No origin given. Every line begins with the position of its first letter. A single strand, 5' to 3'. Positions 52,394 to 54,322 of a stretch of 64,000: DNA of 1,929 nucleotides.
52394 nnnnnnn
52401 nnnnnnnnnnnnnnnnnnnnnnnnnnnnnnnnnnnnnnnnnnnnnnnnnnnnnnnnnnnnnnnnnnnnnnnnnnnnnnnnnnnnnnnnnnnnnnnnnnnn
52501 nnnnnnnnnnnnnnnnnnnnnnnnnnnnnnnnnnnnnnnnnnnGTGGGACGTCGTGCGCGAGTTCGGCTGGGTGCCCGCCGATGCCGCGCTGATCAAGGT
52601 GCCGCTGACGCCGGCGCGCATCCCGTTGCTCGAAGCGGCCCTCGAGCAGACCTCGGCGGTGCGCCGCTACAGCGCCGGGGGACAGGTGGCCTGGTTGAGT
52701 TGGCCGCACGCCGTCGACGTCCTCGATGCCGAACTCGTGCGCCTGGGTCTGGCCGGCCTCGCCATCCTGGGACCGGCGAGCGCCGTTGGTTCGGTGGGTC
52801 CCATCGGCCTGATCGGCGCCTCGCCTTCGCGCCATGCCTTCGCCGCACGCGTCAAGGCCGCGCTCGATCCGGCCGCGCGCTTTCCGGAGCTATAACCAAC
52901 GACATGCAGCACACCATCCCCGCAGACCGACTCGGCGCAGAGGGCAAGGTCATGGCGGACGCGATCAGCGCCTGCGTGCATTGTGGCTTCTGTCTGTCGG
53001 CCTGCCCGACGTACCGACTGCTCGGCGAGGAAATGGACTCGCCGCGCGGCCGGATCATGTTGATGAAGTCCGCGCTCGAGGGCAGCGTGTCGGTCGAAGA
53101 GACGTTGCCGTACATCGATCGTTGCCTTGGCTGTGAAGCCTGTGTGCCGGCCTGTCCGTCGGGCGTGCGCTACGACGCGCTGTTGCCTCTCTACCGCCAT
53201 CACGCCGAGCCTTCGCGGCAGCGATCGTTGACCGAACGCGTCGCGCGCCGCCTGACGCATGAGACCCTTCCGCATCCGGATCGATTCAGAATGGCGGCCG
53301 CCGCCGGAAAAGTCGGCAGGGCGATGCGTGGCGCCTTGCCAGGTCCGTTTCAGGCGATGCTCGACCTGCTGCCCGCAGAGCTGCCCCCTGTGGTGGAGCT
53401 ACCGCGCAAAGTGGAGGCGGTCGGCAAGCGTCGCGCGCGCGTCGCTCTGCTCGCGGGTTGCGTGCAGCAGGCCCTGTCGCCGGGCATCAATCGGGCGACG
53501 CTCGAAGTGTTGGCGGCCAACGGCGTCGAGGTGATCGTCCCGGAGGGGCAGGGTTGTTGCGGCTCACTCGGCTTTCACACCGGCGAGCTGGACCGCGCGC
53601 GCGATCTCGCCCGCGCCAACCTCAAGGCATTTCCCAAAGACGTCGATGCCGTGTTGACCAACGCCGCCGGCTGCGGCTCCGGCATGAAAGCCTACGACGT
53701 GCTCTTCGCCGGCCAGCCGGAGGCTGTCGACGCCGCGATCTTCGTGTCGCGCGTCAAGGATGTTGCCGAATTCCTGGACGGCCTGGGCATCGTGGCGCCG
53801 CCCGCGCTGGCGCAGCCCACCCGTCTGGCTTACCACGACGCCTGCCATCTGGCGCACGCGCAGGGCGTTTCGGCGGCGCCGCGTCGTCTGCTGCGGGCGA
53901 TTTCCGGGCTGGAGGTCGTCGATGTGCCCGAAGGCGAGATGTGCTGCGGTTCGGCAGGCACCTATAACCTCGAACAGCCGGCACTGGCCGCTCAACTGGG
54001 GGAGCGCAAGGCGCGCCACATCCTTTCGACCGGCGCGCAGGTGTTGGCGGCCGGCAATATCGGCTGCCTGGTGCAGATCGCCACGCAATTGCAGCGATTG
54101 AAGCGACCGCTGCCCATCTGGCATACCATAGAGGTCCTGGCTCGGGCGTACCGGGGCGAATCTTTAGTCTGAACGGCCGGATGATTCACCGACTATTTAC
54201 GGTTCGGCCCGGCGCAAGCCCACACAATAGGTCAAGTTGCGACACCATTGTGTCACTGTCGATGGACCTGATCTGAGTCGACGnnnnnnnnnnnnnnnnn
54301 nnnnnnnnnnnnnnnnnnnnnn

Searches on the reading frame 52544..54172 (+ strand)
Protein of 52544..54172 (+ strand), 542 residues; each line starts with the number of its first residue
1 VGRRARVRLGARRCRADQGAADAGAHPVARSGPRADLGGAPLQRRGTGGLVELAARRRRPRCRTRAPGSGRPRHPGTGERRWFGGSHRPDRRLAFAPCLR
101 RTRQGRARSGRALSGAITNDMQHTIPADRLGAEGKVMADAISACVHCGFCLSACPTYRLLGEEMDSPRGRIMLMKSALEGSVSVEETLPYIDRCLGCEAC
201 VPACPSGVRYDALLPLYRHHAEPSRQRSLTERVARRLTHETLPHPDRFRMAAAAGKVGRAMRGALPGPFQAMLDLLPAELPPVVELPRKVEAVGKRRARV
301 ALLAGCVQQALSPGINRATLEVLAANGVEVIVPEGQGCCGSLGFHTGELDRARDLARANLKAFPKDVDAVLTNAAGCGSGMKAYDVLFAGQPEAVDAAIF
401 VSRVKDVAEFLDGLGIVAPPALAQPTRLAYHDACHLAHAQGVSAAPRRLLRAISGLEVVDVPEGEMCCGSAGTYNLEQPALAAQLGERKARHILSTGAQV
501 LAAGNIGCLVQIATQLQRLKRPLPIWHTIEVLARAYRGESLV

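Call 53: search_protein_families(library=pfam, proteins=[window:52544-54172:+], max_evalue=0.00001)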
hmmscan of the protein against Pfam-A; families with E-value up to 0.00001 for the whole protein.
window:52544-54172:+ (542 aa): 11 families
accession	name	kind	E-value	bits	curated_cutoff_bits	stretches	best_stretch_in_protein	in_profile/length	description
PF02754.22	CCG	-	1.3e-33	115.4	20.6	2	429-512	2-84/85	Cysteine-rich domain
PF13183.11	Fer4_8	-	6.2e-13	49.5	27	1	141-208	2-68/68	4Fe-4S dicluster domain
PF12838.12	Fer4_7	-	1.6e-10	41.7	27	1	144-208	2-52/52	4Fe-4S dicluster domain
PF13534.11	Fer4_17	-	1.6e-09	38.6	22.2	1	143-208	1-60/61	4Fe-4S dicluster domain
PF13187.11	Fer4_9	-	6.7e-09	36.1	27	0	187-207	34-50/52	4Fe-4S dicluster domain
PF13484.11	Fer4_16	-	6.7e-08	33.6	30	1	144-206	2-65/66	4Fe-4S double cluster binding domain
PF00037.32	Fer4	-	1.8e-07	31.1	21.1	0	192-208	6-22/24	4Fe-4S binding domain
PF12797.12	Fer4_2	-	3.7e-07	30.1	24.5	0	191-206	5-22/22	4Fe-4S binding domain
PF12800.12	Fer4_4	-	3.9e-07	30.3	24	0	192-207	2-17/17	4Fe-4S binding domain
PF12837.12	Fer4_6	-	5.1e-07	29.8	25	0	142-157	7-22/24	4Fe-4S binding domain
PF13237.11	Fer4_10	-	8.3e-07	29.3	25.5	0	142-205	7-53/53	4Fe-4S dicluster domain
